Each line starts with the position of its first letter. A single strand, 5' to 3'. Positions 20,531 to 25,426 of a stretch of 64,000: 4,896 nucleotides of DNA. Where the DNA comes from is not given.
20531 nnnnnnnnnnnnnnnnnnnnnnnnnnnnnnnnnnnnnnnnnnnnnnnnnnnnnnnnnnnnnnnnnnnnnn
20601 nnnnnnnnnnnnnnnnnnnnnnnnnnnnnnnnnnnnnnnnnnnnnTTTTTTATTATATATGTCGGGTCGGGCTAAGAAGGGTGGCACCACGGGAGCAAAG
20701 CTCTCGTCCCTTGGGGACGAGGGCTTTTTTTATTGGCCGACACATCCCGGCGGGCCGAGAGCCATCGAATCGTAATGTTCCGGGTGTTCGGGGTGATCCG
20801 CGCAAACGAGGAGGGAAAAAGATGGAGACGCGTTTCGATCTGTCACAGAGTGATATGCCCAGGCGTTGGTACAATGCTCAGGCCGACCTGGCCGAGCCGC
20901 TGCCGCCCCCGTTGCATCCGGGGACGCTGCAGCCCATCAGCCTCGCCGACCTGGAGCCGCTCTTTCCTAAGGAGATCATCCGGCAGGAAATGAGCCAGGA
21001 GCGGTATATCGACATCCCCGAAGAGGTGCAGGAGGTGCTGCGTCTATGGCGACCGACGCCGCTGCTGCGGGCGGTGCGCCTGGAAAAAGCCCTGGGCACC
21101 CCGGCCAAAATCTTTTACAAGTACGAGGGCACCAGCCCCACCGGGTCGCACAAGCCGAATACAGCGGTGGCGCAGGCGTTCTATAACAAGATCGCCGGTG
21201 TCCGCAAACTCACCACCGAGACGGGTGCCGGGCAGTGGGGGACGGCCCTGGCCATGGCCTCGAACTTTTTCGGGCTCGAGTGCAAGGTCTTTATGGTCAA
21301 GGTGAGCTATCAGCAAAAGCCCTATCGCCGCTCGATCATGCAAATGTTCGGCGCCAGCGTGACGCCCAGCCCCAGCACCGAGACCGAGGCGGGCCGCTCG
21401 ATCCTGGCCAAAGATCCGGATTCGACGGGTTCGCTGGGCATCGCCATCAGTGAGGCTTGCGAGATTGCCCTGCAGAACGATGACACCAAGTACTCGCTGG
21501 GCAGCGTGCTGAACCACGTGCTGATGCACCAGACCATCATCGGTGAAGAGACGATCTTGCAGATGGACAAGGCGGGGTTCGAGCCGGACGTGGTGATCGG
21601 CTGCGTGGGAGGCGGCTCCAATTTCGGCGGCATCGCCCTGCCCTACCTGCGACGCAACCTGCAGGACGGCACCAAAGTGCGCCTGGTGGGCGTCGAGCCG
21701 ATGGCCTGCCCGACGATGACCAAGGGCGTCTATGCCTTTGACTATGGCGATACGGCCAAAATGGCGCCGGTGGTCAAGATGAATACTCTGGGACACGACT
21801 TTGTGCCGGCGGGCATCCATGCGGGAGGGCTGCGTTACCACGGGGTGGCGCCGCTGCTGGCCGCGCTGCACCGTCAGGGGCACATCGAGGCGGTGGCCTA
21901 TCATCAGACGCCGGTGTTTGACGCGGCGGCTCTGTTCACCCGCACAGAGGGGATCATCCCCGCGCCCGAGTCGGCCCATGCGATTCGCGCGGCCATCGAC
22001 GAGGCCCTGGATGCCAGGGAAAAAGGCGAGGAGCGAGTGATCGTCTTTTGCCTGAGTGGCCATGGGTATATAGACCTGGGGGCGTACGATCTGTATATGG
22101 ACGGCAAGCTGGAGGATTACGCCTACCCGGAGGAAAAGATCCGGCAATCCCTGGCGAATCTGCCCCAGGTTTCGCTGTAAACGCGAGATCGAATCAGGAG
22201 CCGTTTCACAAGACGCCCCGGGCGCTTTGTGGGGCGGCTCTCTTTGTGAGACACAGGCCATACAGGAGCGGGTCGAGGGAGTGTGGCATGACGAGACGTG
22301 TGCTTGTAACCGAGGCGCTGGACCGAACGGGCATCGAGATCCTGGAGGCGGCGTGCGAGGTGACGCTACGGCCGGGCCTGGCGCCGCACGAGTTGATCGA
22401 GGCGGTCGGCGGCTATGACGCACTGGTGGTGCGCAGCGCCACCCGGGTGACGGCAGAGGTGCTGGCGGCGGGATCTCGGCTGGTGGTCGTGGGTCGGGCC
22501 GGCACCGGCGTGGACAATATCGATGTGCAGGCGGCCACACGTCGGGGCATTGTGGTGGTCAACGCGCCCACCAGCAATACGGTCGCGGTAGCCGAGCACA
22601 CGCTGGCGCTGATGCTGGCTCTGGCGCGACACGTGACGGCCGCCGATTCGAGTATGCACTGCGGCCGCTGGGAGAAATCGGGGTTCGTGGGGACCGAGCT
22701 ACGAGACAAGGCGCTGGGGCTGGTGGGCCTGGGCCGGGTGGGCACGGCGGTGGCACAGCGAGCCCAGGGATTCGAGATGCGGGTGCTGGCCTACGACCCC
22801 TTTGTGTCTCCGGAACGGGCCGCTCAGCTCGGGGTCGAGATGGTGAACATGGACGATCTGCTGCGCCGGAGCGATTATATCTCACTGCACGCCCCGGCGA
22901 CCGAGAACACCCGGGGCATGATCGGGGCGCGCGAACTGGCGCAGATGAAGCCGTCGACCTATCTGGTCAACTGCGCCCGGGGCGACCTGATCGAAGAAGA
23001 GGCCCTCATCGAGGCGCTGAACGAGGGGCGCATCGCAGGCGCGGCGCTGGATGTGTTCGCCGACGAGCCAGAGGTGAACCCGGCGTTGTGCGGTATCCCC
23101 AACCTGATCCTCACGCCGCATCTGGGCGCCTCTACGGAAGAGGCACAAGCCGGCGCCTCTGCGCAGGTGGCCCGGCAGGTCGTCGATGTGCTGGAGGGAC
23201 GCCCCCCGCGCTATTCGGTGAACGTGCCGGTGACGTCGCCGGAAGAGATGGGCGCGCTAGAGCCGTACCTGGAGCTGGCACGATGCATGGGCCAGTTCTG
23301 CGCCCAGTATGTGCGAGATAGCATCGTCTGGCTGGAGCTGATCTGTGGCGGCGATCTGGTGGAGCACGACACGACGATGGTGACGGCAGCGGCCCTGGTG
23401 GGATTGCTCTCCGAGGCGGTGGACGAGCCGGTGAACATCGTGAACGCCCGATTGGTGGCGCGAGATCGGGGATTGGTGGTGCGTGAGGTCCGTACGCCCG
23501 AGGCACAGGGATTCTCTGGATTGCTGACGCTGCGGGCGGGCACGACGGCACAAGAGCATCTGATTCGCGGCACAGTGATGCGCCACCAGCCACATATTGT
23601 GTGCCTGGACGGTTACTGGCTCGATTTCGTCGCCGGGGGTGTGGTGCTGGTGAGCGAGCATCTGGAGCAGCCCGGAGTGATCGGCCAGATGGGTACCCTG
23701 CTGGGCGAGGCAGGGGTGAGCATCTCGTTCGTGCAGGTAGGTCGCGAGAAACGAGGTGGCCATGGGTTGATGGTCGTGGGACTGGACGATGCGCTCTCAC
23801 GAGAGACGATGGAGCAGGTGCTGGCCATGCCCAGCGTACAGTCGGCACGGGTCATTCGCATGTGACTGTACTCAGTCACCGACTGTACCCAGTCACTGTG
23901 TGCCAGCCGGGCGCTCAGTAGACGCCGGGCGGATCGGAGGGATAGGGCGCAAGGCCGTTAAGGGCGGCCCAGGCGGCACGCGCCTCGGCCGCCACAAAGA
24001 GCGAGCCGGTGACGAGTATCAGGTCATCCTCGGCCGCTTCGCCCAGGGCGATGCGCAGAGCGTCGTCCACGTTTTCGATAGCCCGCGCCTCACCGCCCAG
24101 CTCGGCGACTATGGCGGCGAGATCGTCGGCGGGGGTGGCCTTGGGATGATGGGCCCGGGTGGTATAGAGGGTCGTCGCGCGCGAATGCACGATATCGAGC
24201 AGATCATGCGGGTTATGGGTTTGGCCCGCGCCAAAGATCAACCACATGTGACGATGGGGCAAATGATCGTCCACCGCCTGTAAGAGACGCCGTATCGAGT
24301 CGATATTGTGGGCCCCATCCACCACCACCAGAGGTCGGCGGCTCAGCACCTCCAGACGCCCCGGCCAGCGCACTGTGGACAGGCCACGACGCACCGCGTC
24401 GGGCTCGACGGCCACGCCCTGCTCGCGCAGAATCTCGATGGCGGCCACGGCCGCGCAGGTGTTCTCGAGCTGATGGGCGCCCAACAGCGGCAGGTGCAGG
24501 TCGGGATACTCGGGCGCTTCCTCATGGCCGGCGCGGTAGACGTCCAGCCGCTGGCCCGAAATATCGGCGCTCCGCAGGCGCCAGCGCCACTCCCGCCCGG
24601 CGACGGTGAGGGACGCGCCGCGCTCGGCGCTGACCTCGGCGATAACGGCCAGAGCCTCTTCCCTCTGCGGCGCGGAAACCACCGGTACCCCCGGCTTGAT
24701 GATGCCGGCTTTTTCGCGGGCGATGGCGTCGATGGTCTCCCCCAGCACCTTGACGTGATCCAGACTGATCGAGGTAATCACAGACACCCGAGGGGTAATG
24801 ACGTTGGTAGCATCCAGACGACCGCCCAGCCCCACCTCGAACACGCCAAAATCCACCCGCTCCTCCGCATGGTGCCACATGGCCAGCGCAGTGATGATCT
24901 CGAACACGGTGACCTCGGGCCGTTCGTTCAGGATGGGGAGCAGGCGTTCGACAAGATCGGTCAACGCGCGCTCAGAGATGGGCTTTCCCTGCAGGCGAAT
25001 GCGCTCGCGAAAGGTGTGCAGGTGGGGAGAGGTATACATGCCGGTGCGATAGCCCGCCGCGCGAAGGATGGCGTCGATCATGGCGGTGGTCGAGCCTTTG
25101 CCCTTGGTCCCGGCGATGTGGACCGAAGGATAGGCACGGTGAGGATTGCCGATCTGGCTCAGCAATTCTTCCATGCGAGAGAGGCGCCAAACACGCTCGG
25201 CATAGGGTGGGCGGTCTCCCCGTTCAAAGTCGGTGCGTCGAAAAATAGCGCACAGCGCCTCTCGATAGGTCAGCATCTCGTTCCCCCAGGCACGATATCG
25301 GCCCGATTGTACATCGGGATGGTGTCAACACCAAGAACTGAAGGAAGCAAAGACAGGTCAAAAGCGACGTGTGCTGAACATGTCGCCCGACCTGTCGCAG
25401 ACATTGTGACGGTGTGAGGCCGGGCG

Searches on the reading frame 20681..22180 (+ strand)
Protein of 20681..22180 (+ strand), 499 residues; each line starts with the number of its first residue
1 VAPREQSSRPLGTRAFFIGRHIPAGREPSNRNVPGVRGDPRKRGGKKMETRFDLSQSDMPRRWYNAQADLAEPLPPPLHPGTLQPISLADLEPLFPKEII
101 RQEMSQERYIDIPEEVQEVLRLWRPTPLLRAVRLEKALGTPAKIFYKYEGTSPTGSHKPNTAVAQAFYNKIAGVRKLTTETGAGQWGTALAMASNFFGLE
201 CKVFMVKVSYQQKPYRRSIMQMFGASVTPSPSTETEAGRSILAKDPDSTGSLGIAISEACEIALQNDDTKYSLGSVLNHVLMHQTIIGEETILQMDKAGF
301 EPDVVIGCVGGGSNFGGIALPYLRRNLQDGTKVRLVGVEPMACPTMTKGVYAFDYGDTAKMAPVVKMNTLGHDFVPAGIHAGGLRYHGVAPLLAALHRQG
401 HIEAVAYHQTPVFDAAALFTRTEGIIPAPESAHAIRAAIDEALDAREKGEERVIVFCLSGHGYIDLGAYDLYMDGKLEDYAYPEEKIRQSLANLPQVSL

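Call 69: search_protein_families(library=pfam, proteins=[window:20681-22180:+], max_evalue=0.00001)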
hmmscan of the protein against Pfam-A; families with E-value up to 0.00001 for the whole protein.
window:20681-22180:+ (499 aa): 1 family
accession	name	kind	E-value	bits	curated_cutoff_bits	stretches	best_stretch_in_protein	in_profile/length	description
PF00291.31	PALP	-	3.1e-42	145.4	35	1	121-460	3-295/295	Pyridoxal-phosphate dependent enzyme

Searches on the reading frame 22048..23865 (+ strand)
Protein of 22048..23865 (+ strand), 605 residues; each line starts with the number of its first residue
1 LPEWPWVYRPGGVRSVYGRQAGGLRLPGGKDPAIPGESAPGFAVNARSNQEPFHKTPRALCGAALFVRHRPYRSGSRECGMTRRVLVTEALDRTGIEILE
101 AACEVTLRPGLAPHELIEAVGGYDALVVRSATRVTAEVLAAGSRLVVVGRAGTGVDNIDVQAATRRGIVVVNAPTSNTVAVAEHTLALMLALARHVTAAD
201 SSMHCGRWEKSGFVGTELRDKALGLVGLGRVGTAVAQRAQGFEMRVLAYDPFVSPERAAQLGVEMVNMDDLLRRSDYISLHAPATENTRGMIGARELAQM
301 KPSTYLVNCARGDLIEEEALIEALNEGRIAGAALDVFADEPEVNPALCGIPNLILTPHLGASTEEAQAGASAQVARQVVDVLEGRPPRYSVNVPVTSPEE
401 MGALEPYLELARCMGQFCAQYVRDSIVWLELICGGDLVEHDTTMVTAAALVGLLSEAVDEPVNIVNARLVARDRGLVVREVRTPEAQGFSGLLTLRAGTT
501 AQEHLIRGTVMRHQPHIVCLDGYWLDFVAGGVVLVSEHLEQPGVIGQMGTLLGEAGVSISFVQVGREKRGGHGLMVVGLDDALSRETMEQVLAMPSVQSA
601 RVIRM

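Call 69: search_protein_families(library=pfam, proteins=[window:22048-23865:+], max_evalue=0.00001)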
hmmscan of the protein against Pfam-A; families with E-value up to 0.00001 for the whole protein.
window:22048-23865:+ (605 aa): 3 families
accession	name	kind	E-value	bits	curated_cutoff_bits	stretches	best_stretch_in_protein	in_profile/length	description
PF02826.25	2-Hacid_dh_C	-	4.7e-63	212.2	25.1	1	186-360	1-178/178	D-isomer specific 2-hydroxyacid dehydrogenase, NAD binding domain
PF00389.36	2-Hacid_dh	-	9.2e-38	129.4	24.6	1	85-392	1-134/134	D-isomer specific 2-hydroxyacid dehydrogenase, catalytic domain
PF19304.4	PGDH_inter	-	3.3e-23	82.5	27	1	404-518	2-116/119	D-3-phosphoglycerate dehydrogenase intervening domain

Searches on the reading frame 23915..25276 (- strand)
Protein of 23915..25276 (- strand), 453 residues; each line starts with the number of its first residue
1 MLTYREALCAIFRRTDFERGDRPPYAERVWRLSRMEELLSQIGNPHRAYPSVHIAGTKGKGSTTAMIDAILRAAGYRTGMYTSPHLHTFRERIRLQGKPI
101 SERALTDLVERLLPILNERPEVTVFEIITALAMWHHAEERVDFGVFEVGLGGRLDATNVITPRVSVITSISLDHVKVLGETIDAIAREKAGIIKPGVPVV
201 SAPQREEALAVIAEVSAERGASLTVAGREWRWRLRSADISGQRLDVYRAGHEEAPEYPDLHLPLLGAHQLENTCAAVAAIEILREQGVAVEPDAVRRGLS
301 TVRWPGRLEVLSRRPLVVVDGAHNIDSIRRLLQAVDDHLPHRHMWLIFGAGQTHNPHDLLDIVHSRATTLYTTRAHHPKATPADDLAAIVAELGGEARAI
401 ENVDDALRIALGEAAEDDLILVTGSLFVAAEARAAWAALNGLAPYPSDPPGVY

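Call 69: search_protein_families(library=pfam, proteins=[window:23915-25276:-], max_evalue=0.00001)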
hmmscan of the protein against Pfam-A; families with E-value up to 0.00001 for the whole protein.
window:23915-25276:- (453 aa): 2 families
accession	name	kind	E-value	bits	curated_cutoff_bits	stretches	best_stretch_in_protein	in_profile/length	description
PF02875.26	Mur_ligase_C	-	6.1e-21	76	28.4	1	306-425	1-126/127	Mur ligase, glutamate ligase domain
PF08245.18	Mur_ligase_M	-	1.8e-15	57.8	24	1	54-279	1-199/200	Mur ligase middle domain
